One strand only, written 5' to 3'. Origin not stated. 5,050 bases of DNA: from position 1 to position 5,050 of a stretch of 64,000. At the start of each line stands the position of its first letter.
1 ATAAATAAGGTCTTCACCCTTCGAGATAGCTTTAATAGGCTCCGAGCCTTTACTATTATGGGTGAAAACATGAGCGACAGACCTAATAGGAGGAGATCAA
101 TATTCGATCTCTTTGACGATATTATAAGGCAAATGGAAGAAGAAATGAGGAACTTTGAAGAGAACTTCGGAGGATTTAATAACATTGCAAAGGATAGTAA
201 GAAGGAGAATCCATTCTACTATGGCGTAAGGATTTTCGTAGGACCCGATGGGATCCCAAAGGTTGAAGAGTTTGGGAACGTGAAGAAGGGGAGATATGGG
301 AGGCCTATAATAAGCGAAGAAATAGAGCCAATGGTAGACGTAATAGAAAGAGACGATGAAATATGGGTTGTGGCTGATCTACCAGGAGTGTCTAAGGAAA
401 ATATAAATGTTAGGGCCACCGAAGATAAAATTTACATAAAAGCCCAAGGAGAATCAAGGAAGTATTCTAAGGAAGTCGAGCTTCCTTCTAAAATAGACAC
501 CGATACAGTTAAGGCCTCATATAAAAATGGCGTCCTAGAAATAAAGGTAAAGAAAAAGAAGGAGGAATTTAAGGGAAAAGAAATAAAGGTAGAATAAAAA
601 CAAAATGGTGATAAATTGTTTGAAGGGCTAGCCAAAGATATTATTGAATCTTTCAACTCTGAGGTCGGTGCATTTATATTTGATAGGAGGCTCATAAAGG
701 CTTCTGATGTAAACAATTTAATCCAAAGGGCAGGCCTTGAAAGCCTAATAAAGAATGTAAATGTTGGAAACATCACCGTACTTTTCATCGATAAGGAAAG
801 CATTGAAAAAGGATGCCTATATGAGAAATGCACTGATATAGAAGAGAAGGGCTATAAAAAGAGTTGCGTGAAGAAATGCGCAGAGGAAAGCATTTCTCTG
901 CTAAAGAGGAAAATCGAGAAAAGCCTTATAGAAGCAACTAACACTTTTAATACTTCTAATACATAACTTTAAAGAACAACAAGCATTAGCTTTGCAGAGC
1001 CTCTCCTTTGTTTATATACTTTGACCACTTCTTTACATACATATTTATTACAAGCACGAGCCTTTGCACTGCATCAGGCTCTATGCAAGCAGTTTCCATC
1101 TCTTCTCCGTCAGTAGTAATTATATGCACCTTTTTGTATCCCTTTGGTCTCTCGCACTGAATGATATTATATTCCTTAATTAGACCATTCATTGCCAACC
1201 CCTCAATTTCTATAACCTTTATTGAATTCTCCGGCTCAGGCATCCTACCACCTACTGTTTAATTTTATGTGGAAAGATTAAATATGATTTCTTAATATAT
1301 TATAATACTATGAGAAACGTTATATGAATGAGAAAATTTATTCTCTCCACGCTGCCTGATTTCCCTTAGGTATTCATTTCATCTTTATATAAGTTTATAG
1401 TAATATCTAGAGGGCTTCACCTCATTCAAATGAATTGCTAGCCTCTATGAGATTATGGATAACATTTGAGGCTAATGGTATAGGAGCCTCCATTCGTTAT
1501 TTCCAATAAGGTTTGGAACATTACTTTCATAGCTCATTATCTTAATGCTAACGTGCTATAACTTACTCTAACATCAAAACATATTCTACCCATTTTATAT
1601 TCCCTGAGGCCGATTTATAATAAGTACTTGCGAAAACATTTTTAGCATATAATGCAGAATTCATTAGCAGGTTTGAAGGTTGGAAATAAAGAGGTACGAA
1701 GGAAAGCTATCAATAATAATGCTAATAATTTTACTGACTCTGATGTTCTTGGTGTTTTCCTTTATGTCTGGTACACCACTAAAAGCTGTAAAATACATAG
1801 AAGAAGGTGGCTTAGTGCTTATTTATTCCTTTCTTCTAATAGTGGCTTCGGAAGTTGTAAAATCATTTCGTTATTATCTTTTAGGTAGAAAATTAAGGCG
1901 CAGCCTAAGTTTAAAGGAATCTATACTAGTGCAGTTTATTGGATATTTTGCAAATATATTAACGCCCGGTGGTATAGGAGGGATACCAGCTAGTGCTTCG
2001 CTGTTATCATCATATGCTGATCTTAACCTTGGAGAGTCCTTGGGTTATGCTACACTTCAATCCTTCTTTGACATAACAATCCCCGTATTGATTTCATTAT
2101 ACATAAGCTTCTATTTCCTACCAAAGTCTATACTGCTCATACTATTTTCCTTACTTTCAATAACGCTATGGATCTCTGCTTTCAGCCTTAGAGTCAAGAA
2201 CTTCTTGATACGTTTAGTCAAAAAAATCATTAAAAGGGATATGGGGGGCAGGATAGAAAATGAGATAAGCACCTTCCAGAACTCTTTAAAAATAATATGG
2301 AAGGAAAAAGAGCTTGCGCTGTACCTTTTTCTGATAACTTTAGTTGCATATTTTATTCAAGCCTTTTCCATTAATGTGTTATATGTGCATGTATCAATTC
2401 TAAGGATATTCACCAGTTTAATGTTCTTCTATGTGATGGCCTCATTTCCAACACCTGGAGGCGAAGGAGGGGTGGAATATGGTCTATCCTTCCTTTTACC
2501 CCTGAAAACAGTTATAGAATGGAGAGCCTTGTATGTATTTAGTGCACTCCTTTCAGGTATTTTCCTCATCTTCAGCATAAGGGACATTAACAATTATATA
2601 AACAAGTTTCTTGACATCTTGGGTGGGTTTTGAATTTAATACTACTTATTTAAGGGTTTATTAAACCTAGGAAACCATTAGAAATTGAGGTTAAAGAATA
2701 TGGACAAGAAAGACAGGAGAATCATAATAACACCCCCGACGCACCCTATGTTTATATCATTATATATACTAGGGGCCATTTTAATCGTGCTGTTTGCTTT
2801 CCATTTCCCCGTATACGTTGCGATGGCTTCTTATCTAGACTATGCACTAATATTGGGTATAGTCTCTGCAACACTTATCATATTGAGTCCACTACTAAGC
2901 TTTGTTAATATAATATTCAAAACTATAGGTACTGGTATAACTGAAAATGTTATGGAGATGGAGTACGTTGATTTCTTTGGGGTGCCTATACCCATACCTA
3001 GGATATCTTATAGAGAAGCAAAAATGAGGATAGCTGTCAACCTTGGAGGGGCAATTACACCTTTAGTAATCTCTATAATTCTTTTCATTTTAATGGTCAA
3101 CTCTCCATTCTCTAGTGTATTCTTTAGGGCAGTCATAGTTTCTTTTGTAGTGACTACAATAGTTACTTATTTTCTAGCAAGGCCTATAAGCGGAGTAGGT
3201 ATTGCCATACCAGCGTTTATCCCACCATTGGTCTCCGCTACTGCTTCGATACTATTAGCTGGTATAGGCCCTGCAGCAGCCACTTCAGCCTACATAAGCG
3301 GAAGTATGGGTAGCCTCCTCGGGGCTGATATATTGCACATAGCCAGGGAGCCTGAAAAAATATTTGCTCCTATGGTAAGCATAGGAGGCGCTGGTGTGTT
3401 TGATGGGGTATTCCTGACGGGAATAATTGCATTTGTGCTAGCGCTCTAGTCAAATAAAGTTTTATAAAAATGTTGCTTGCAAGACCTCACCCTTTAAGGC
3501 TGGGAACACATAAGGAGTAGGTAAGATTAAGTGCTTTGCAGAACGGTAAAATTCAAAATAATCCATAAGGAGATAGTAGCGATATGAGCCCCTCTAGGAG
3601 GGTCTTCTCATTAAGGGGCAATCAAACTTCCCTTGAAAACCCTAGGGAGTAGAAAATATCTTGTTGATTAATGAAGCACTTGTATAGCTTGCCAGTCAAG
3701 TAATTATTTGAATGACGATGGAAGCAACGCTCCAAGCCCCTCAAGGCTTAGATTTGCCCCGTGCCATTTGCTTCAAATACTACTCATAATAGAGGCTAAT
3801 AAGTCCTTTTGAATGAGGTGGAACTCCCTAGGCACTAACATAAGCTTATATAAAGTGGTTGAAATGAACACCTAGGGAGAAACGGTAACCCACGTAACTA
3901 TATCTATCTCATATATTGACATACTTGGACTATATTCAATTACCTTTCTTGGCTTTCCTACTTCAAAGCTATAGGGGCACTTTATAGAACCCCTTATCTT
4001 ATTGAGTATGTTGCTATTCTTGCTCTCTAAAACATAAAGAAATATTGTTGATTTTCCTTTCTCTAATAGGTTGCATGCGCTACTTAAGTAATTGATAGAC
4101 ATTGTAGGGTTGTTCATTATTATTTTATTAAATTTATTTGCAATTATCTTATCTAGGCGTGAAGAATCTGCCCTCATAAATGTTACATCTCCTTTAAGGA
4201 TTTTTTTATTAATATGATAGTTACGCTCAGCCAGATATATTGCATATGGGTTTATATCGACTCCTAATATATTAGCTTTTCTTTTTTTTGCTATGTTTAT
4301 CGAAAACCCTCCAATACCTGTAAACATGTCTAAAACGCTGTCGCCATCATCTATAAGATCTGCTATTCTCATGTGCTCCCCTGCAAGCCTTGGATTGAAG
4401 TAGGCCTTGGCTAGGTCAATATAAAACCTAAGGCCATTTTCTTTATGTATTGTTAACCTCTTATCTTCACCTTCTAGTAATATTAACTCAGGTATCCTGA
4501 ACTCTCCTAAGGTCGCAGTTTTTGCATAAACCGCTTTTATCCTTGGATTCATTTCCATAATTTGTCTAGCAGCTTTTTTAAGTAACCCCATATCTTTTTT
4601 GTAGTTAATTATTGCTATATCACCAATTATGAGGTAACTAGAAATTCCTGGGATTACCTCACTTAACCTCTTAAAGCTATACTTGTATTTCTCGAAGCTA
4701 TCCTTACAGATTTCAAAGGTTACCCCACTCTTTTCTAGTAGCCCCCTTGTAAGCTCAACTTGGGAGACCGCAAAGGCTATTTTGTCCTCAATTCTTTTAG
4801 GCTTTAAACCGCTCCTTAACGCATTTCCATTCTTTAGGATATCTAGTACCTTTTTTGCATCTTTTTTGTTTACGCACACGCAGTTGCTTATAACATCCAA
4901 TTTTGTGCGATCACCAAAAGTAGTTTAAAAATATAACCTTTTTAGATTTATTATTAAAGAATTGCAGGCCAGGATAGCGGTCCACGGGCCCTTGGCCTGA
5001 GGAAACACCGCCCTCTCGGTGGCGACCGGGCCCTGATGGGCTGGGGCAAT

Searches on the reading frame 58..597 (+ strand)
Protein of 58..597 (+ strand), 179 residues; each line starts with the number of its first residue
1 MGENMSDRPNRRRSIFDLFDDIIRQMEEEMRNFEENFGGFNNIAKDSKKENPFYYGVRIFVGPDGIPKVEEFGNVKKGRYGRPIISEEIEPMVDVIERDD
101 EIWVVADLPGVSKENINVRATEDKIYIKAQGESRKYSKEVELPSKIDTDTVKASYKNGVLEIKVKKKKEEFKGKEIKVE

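Call 71: search_protein_families(library=pfam, proteins=[window:58-597:+], max_evalue=0.0001)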
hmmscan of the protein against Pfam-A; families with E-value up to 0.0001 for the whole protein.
window:58-597:+ (179 aa): 4 families
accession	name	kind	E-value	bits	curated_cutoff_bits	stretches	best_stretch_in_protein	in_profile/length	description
PF00011.27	HSP20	-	5.5e-15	55.8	20.8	1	95-178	2-101/102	Hsp20/alpha crystallin family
PF17886.7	ArsA_HSP20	-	3.5e-09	36.5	22.5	1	100-163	2-62/63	HSP20-like domain found in ArsA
PF04969.22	CS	-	2.6e-05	25.5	21.3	1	98-166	8-78/78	CS domain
PF18201.7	PIH1_CS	-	9.4e-05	23.3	23.3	0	100-157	32-88/100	PIH1 CS-like domain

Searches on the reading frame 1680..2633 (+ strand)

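Call 71: search_protein_families(library=pfam, proteins=[window:1680-2633:+], max_evalue=0.0001)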
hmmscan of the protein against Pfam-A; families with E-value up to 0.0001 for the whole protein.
window:1680-2633:+ (317 aa): 1 family
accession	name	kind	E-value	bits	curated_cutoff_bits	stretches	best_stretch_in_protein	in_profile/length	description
PF03706.18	LPG_synthase_TM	-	2.5e-21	76.9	33.4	1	17-274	5-274/302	Lysylphosphatidylglycerol synthase TM region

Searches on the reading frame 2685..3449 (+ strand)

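Call 71: search_protein_families(library=pfam, proteins=[window:2685-3449:+], max_evalue=0.0001)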
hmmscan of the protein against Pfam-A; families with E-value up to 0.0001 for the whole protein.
window:2685-3449:+ (254 aa): 1 family
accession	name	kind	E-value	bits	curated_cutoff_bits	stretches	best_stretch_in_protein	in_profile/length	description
PF07758.16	DUF1614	-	9.3e-49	166.1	23.9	1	71-252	3-171/171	Protein of unknown function (DUF1614)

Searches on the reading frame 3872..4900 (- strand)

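Call 71: search_protein_families(library=pfam, proteins=[window:3872-4900:-], max_evalue=0.0001)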
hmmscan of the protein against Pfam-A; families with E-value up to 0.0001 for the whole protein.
window:3872-4900:- (342 aa): 7 families
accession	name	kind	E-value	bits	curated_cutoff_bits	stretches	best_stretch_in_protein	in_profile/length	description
PF02475.24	TRM5-TYW2_MTfase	-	4.4e-32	111.7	28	1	150-282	1-130/164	TRM5/TYW2 methyltransferase domain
PF13847.12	Methyltransf_31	-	1.2e-09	38.5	27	1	183-282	1-104/145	Methyltransferase domain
PF25133.1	TYW2_N_2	-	9.3e-08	32.5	27.7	1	87-146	19-78/79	TYW2 N-terminal domain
PF06325.19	PrmA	-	2.3e-07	31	22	1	181-263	157-241/296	Ribosomal protein L11 methyltransferase (PrmA)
PF13649.12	Methyltransf_25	-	1.2e-06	29.6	27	1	189-258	1-75/97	Methyltransferase domain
PF05175.20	MTS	-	8.1e-06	26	23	1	186-266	32-108/170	Methyltransferase small domain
PF09445.16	Methyltransf_15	-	3.3e-05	24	22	1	188-280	3-95/165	RNA cap guanine-N2 methyltransferase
